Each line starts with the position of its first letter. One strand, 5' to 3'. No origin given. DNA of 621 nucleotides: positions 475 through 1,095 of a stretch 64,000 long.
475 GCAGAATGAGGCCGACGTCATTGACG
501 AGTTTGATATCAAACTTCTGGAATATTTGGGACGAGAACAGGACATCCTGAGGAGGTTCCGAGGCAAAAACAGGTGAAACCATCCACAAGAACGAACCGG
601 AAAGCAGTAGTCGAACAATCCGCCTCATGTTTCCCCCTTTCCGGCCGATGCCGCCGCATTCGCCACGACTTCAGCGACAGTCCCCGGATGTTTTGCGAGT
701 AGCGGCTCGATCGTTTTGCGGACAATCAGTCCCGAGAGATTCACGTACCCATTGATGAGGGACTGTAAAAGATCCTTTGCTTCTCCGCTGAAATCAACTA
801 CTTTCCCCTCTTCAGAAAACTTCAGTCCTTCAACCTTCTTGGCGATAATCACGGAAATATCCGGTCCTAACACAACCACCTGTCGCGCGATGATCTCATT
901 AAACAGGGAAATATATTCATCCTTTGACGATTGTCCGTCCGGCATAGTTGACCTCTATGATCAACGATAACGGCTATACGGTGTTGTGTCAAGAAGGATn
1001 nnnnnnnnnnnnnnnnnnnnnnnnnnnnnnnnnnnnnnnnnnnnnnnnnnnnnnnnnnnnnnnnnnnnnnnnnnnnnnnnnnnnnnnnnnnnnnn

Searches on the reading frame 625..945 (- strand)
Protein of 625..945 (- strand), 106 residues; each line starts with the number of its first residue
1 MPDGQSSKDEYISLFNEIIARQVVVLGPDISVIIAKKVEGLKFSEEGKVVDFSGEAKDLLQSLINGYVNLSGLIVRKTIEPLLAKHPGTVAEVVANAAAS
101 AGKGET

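Call 57: find_homologous_proteins(query=window:625-945:-)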
Query window:625-945:- (106 aa): 73 proteins with E <= 0.001 among 91 candidates.
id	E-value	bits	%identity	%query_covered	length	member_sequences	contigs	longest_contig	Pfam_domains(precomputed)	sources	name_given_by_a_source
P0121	3.5e-57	208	98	99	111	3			-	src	-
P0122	8.7e-53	194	89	99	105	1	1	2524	-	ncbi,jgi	-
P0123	2.1e-52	193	90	99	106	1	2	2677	-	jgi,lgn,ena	-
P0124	4.4e-51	189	85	100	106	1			-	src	-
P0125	4.0e-40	154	86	76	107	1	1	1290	-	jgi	jgi:hypothetical protein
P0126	7.9e-40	153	78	82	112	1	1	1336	-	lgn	-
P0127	8.0e-40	153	73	92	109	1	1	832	-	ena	-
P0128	1.2e-39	152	77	82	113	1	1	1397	-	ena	-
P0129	2.4e-39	151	77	79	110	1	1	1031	-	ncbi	-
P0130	3.4e-39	151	76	82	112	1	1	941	-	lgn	-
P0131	3.4e-39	151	78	83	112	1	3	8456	-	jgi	jgi:hypothetical protein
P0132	4.2e-39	150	71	98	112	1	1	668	-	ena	-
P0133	4.4e-39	150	77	82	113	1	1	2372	-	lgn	-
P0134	5.3e-39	150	83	82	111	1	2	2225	-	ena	-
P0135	6.3e-39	150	78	82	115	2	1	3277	-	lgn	-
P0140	1.4e-38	149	79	82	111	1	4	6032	-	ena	-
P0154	5.7e-36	140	64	100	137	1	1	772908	-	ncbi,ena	-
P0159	6.0e-26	108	61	88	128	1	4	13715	-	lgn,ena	-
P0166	2.2e-18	84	51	82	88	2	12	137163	-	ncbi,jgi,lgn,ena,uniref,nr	ncbi:MAG: hypothetical protein A3J93_04580 [Candidatus Magasanikbacteria bacterium RIFOXYC2_FULL_42_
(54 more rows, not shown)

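Call 58: find_encoding_contigs(protein=P0166, flank=6000, max_places=6)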
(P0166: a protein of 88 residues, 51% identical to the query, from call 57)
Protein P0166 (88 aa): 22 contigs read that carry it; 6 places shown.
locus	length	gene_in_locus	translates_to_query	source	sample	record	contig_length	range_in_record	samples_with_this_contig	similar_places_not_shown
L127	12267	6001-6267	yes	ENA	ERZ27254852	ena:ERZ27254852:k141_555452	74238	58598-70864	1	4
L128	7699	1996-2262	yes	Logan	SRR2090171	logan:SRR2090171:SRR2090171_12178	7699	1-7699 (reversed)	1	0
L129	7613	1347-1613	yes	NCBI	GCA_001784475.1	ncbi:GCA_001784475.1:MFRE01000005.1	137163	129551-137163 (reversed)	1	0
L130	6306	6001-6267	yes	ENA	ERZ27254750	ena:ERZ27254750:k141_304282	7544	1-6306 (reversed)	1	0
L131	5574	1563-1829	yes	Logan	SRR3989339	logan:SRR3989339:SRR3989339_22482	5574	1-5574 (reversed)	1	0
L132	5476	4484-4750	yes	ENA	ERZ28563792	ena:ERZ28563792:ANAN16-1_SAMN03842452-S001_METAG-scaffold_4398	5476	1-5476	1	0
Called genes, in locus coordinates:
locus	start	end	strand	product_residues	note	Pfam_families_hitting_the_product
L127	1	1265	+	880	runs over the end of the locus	PF02861:Clp_N, PF13191:AAA_16 (weak), PF00004:AAA, PF17871:AAA_lid_9, PF07724:AAA_2, PF00004:AAA, PF07728:AAA_5, PF10431:ClpB_D2-small, +8 more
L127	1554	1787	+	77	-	-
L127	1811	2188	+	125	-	-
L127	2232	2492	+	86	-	-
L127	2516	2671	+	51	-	-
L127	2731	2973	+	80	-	-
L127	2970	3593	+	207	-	PF23023:Anti-Pycsar_Apyc1 (weak), PF00753:Lactamase_B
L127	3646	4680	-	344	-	PF13310:Virulence_RhuM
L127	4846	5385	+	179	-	PF00300:His_Phos_1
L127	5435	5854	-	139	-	-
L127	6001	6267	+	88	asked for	-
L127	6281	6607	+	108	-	-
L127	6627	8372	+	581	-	PF13185:GAF_2 (faint), PF00512:HisKA, PF02518:HATPase_c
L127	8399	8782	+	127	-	PF00072:Response_reg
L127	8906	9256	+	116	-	-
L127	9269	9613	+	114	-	-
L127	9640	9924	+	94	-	-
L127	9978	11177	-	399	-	PF03816:LytR_cpsA_psr (weak)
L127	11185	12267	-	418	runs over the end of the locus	PF10648:Gmad2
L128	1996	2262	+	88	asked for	-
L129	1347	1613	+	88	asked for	-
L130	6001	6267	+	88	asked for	-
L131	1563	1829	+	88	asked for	-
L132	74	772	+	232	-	-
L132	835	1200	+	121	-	-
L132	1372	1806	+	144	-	PF00293:NUDIX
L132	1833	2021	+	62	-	-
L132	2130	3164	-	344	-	PF13310:Virulence_RhuM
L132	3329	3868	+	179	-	PF00300:His_Phos_1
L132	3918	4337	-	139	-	-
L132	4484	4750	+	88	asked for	-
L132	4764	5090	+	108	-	-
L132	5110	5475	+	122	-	?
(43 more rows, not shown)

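Call 59: find_encoding_contigs(protein=P0154, flank=8000, max_places=3)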
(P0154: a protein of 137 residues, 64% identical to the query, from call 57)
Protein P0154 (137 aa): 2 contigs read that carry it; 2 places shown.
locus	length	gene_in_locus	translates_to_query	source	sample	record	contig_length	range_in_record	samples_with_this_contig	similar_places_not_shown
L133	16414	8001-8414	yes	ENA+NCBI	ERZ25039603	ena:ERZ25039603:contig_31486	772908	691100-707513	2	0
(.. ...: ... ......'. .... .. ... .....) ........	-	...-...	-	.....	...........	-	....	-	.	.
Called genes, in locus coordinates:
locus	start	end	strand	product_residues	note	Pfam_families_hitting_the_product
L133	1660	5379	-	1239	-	PF00801:PKD (faint), PF18911:PKD_4 (faint), PF26549:Tricorn_N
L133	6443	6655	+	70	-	-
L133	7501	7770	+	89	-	-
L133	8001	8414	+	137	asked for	-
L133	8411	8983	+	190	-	-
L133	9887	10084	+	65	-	-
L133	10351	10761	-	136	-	-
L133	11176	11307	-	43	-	-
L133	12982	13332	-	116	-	-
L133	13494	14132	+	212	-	-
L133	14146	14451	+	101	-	-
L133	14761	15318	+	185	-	-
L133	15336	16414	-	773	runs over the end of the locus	PF13687:DUF4153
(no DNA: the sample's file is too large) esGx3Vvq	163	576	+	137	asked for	-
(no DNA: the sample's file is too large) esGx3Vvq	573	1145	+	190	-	-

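Call 71: find_encoding_contigs(protein=P0123, flank=4000, max_places=3)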
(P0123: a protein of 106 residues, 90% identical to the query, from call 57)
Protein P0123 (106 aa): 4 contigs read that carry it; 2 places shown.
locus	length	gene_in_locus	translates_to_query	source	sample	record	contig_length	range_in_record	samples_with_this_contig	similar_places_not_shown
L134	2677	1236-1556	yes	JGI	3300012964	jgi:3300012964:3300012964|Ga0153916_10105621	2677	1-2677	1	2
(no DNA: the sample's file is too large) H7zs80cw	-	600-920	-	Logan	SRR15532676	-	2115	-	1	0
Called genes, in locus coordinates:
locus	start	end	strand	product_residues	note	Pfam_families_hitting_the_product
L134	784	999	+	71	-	-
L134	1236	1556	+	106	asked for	-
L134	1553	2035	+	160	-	-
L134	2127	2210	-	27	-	-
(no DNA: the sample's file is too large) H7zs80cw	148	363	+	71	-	-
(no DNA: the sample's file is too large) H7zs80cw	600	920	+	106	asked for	-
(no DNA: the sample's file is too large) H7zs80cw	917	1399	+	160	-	-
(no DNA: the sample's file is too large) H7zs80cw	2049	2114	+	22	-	?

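Call 72: find_encoding_contigs(protein=P0131, flank=6000, max_places=3)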
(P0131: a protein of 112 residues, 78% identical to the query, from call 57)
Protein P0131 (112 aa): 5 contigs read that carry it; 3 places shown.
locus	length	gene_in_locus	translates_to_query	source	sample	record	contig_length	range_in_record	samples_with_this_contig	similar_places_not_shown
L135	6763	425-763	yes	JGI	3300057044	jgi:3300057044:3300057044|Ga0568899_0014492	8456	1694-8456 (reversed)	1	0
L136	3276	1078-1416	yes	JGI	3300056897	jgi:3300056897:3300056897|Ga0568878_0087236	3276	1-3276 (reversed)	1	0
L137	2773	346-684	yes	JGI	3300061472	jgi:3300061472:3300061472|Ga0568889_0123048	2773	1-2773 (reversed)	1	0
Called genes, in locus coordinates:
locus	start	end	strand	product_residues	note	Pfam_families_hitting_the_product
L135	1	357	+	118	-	?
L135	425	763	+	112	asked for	-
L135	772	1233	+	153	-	-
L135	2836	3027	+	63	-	-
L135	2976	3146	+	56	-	-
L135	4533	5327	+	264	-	PF03161:LAGLIDADG_2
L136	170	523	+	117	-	-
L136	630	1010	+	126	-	-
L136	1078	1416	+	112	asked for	-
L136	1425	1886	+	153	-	-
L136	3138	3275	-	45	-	?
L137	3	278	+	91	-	?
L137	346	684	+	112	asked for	-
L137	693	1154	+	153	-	-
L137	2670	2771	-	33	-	?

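Call 73: find_encoding_contigs(protein=P0140, flank=6000, max_places=4)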
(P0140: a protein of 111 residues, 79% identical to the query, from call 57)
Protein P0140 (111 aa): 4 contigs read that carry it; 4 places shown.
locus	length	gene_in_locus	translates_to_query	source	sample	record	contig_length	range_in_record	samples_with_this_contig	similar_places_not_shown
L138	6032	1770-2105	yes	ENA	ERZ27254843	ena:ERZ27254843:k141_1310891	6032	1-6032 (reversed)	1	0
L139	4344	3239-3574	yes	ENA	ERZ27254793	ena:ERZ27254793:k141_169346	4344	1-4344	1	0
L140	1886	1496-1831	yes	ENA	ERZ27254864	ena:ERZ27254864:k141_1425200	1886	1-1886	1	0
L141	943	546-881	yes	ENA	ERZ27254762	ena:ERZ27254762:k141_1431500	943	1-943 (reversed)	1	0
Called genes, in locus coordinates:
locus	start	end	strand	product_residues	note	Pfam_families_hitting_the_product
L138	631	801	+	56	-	-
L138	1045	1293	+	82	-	-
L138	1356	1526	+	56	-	-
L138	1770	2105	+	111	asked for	-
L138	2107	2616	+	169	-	-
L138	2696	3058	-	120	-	-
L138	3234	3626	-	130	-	-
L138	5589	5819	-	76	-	-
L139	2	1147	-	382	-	?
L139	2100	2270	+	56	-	-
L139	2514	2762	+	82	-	-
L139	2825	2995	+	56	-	-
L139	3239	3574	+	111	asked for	-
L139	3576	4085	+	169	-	-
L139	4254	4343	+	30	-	?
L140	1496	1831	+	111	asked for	-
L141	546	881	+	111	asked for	-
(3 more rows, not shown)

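Call 74: find_encoding_contigs(protein=P0159, flank=6000, max_places=4)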
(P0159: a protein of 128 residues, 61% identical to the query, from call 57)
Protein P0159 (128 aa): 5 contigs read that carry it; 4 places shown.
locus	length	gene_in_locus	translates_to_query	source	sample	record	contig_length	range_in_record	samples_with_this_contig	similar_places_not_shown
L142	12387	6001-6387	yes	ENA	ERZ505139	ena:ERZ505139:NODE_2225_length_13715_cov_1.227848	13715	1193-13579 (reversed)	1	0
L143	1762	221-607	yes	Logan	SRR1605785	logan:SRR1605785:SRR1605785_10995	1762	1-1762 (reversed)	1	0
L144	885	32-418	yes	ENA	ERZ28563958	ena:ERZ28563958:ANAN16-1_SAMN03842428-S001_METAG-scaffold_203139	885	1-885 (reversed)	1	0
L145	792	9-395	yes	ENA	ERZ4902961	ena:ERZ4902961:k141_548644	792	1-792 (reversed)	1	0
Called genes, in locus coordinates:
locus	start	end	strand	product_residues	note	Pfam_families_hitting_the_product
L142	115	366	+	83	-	-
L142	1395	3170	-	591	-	-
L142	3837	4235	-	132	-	PF13650:Asp_protease_2 (weak), PF13975:gag-asp_proteas (weak)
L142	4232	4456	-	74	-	-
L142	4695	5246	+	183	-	-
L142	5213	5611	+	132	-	-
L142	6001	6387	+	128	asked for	-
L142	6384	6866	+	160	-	-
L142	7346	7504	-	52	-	-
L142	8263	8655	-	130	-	-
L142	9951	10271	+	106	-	-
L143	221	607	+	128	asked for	-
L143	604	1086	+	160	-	-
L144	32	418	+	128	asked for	-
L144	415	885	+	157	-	?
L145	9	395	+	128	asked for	-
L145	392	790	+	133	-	?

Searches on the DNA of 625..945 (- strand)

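Call 61: search_rna_families(sources=[L127, L133], threshold=gathering)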
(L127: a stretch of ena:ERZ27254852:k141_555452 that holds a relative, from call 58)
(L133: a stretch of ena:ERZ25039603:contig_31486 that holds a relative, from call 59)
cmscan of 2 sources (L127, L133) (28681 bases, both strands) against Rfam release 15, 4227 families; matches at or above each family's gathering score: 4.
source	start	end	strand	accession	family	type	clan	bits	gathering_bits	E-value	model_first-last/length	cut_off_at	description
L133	9723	12702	+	RF02541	LSU_rRNA_bacteria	Gene; rRNA;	CL00112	2283.7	50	0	1-2925/2925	no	Bacterial large subunit ribosomal RNA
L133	7778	7851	+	RF00005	tRNA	Gene; tRNA;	CL00001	73.9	29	1.2e-14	1-71/71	no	tRNA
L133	9385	9458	+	RF00005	tRNA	Gene; tRNA;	CL00001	72.7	29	2.5e-14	1-71/71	no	tRNA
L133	12833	12949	+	RF00001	5S_rRNA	Gene; rRNA;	CL00113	68.9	38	9e-13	1-120/120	no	5S ribosomal RNA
